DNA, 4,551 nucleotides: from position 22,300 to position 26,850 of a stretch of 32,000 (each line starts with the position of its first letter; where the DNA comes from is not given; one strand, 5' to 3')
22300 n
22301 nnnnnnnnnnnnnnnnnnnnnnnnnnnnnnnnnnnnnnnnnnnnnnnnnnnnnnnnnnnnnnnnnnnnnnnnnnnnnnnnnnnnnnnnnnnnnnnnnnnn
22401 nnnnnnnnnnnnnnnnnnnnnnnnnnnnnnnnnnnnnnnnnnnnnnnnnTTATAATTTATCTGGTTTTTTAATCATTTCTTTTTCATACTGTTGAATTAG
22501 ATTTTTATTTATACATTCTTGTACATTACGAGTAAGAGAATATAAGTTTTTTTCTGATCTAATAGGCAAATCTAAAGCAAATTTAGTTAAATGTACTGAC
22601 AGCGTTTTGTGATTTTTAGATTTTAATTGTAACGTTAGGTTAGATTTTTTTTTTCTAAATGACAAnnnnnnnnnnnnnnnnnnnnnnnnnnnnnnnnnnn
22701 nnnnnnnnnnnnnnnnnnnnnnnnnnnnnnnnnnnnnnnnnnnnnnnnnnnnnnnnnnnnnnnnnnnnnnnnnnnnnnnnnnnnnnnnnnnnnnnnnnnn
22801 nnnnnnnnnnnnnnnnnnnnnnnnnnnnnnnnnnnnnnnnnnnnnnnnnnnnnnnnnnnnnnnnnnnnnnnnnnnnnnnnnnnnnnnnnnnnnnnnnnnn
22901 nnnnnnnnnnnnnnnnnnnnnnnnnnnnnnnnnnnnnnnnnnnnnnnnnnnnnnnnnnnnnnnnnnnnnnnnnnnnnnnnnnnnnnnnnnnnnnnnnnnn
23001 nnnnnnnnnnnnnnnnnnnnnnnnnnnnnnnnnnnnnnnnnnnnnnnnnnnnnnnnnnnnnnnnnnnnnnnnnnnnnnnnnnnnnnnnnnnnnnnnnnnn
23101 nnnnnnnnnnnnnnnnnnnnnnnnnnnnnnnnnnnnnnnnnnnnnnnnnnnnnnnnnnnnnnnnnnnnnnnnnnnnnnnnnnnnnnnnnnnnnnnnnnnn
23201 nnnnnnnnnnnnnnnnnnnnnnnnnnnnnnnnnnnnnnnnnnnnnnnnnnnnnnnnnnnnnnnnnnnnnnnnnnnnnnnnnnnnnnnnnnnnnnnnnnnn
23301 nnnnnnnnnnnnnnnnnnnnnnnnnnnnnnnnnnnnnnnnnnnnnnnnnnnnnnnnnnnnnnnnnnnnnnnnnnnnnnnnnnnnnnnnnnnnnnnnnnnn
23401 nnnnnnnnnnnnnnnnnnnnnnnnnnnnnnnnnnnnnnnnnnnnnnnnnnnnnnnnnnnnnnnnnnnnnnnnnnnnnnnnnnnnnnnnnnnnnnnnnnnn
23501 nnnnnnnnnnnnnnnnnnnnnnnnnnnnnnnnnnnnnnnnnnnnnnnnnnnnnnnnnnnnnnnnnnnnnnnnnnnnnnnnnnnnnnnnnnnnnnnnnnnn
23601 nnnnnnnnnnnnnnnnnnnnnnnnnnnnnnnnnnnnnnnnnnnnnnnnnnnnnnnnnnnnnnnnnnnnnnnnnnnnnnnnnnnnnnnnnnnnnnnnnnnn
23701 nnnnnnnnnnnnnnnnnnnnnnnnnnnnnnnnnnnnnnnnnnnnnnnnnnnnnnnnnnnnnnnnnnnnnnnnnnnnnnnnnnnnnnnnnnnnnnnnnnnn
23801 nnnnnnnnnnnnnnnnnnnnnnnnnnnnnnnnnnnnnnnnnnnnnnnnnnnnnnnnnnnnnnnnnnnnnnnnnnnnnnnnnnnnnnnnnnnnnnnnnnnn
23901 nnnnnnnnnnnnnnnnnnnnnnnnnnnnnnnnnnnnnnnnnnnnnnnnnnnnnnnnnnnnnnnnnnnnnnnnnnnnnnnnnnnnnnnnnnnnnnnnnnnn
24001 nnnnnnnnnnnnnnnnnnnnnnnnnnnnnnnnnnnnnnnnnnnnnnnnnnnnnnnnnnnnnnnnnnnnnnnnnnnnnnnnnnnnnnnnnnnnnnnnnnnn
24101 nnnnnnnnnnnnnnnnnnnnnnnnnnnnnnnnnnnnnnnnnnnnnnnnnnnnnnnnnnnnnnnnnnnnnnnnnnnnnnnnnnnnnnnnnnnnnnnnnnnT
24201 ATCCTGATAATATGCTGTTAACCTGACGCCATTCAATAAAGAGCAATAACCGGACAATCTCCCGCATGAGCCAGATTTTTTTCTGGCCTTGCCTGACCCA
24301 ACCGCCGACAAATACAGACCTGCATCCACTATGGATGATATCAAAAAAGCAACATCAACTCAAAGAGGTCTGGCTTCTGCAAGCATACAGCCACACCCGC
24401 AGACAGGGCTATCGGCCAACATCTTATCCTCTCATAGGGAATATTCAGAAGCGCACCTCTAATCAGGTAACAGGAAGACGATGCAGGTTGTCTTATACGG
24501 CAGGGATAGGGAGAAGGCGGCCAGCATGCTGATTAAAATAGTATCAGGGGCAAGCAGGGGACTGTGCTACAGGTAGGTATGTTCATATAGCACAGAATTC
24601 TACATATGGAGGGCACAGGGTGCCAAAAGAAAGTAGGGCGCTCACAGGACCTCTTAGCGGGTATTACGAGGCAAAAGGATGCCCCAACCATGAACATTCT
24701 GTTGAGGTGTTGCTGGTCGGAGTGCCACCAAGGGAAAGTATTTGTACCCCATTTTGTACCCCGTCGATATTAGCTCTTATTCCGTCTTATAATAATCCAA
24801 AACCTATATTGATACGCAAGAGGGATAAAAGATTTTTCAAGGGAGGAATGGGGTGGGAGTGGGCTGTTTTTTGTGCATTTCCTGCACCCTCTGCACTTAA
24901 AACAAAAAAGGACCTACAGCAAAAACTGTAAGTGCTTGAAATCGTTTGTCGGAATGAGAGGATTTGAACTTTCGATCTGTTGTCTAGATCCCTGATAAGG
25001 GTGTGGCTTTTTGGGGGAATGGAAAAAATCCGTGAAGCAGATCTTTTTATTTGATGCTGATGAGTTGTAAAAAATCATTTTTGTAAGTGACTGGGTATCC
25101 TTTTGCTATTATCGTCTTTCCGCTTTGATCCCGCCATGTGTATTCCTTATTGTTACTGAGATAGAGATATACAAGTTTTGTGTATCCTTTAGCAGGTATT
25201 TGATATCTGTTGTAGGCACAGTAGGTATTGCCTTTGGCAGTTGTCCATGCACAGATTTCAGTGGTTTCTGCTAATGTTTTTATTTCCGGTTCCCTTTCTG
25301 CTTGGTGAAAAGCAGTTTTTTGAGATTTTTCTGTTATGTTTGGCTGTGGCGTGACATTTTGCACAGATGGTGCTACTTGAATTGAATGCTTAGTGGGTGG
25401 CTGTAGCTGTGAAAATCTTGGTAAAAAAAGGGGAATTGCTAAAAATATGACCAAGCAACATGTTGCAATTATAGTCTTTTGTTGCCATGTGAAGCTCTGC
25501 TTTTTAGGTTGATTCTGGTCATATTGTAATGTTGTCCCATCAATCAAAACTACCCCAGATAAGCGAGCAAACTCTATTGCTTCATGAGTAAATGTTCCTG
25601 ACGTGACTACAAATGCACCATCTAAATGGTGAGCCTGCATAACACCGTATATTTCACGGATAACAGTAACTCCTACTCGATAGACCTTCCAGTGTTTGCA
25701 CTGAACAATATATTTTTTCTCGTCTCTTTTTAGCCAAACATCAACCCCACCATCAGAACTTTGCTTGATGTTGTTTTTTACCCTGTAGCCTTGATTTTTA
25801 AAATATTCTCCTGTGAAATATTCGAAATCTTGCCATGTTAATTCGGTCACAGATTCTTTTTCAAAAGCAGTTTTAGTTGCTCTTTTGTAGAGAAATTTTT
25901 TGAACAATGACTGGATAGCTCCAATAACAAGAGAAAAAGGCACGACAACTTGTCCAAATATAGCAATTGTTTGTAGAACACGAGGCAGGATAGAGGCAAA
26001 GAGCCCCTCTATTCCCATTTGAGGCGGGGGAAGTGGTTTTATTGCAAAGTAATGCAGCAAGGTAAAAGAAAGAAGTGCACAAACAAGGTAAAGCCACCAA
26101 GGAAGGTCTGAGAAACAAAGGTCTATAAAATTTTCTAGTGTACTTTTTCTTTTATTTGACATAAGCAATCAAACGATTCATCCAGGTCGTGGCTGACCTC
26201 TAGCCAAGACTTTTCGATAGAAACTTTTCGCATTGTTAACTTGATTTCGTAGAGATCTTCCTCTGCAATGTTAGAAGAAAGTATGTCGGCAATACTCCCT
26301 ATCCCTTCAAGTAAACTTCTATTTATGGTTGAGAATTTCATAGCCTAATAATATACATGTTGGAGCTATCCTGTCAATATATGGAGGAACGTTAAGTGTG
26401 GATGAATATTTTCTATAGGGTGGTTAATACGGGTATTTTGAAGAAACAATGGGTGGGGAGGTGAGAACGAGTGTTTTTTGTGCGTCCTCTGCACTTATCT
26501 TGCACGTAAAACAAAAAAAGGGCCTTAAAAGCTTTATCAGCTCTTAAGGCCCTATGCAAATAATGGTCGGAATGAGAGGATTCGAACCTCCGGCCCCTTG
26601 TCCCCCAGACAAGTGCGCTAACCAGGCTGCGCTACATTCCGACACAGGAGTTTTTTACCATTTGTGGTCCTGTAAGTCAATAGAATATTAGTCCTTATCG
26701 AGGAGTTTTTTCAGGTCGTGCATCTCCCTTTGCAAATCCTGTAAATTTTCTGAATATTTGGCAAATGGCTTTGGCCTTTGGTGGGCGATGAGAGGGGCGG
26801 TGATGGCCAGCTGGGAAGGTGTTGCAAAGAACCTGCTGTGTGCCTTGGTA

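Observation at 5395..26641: Six same-orientation copies or relics of the tRNA-Pro 3' end: a serial integration hotspot spanning about 21 kb with no integrase left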

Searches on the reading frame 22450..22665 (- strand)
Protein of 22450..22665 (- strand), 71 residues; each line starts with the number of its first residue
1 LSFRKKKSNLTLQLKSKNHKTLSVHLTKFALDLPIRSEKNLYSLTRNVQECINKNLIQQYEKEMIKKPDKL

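Call 39: search_protein_families(library=padloc, proteins=[window:22450-22665:-], max_evalue=0.01)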
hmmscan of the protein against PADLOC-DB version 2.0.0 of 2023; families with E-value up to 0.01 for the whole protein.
window:22450-22665:- (71 aa): 0 families

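Call 40: search_protein_families(library=phrogs, proteins=[window:22450-22665:-], max_evalue=0.01)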
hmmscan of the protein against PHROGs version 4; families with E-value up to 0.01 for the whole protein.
window:22450-22665:- (71 aa): 1 family
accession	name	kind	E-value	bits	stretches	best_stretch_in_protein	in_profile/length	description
phrog_23292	-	unknown function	0.0086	16.8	1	24-66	72-113/167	-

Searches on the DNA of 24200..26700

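Call 65: search_rna_families(source=window, start=24200, end=26700, threshold=evalue, max_evalue=1)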
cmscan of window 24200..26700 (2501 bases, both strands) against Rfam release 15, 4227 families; matches with E-value up to 1: 3.
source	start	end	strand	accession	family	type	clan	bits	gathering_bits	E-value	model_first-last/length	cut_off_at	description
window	26567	26641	-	RF00005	tRNA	Gene; tRNA;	CL00001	62.8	29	1.2e-12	1-71/71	no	tRNA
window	26522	26550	-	RF02726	sno_ZL63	Gene; snRNA; snoRNA; CD-box;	-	21.4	50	0.32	1-43/43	no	Small nucleolar RNA ZL63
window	24950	24999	+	RF04351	Plastid-psbl-rps4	Cis-reg;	-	19.9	68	0.65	1-53/53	no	Plastid-psbl-rps4 3UTR RNA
